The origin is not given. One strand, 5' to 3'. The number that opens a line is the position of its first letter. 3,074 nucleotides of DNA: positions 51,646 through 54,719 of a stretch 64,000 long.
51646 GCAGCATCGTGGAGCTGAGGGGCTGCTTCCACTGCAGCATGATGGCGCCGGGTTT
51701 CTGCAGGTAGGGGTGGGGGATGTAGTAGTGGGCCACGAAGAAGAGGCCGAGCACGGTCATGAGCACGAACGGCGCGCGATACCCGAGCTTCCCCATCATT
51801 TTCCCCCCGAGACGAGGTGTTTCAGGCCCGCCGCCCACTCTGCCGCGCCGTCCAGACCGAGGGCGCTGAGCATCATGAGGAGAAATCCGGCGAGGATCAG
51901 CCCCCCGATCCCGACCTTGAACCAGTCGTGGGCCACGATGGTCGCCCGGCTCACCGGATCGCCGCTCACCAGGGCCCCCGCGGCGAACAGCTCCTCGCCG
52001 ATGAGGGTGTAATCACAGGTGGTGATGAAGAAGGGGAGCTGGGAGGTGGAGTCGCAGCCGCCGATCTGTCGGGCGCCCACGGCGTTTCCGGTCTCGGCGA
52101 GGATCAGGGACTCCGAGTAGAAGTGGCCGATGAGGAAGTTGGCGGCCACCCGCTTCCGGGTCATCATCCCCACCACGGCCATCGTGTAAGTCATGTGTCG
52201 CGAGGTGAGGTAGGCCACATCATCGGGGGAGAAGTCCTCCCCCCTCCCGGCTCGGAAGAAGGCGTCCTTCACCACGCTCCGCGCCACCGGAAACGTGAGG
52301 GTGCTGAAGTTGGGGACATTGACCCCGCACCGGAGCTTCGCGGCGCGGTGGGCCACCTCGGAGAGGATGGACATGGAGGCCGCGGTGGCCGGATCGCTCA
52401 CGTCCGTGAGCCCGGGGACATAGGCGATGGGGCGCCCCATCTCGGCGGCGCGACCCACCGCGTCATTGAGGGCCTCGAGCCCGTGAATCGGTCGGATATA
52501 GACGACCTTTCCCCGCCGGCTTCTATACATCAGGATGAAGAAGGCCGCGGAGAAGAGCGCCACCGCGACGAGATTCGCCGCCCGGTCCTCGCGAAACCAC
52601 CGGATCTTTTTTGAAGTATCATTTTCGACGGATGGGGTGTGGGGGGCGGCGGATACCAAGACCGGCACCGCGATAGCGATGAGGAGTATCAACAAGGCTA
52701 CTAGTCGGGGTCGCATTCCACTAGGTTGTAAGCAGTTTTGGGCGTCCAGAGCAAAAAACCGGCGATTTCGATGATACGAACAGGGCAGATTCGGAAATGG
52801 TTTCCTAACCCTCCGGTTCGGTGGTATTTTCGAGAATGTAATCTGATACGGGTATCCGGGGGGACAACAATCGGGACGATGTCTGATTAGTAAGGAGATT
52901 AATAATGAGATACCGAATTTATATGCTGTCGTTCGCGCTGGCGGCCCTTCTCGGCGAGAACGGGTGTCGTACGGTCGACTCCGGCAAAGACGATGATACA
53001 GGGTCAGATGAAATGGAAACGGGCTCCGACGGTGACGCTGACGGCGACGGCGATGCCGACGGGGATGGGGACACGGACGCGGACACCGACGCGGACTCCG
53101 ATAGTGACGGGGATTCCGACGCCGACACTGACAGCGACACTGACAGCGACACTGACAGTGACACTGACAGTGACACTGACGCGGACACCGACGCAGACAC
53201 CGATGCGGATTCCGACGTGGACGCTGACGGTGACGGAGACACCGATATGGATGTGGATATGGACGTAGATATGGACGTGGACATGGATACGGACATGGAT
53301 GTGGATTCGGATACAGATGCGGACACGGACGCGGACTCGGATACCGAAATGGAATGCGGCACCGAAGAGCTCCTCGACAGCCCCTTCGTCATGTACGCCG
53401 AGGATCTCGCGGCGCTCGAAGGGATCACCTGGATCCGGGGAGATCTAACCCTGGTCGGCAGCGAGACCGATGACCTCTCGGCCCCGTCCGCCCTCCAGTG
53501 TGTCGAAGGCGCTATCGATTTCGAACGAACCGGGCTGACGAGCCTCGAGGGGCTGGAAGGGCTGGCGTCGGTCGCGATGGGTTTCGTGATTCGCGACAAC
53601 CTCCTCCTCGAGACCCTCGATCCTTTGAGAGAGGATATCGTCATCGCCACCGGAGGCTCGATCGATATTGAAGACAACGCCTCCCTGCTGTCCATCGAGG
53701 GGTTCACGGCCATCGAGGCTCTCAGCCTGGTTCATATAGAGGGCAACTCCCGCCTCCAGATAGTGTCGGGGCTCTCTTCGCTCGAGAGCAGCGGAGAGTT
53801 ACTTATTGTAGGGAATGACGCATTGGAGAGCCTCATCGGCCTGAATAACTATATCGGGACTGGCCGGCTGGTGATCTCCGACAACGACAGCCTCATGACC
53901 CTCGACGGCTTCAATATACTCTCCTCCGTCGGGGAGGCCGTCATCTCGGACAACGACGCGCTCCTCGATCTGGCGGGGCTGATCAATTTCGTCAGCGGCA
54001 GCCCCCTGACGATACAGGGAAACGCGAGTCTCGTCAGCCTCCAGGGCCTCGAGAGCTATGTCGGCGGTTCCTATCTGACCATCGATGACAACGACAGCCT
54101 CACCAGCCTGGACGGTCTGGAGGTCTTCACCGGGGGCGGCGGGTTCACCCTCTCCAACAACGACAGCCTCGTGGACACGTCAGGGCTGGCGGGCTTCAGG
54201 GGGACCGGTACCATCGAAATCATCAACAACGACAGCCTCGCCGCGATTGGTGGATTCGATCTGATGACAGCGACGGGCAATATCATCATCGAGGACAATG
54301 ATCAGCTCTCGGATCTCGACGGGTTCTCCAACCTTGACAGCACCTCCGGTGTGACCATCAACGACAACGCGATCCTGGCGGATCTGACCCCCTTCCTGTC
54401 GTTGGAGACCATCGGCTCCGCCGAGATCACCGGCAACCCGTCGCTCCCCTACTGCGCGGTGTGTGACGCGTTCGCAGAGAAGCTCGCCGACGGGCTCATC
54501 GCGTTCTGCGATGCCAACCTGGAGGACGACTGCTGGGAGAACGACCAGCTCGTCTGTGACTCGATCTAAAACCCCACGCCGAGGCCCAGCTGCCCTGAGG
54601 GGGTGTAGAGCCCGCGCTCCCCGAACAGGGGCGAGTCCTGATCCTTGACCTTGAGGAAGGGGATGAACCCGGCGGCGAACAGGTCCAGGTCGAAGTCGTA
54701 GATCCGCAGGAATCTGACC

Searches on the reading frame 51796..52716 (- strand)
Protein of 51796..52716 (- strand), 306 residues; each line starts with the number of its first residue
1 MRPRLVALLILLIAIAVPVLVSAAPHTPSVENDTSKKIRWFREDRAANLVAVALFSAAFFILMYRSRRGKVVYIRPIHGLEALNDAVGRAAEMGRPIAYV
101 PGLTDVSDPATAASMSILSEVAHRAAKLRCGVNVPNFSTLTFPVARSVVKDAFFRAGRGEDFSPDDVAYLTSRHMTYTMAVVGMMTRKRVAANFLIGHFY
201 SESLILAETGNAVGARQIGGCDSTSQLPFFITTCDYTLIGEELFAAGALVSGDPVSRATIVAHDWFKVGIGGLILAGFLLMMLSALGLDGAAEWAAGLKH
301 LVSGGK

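Call 72: search_protein_families(library=pfam, proteins=[window:51796-52716:-], max_evalue=0.001)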
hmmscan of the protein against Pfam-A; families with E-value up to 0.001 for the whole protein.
window:51796-52716:- (306 aa): 1 family
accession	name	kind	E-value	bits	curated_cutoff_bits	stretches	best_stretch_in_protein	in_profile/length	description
PF20539.3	DUF6754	-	5.7e-87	291.5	27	1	38-284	3-249/257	Domain of unknown function (DUF6754)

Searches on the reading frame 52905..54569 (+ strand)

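Call 72: search_protein_families(library=pfam, proteins=[window:52905-54569:+], max_evalue=0.001)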
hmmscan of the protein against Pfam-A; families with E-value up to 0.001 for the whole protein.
window:52905-54569:+ (554 aa): 2 families
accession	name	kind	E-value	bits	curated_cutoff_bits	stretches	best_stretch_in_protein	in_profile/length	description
PF01030.30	Recep_L_domain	-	3.6e-07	30.7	21.8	0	259-333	27-102/112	Receptor L domain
PF23952.1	LRR_EndoS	-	0.00014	22.5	27.9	0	285-342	13-70/116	Endo-beta-N-acetylglucosaminidase EndoS LRR domain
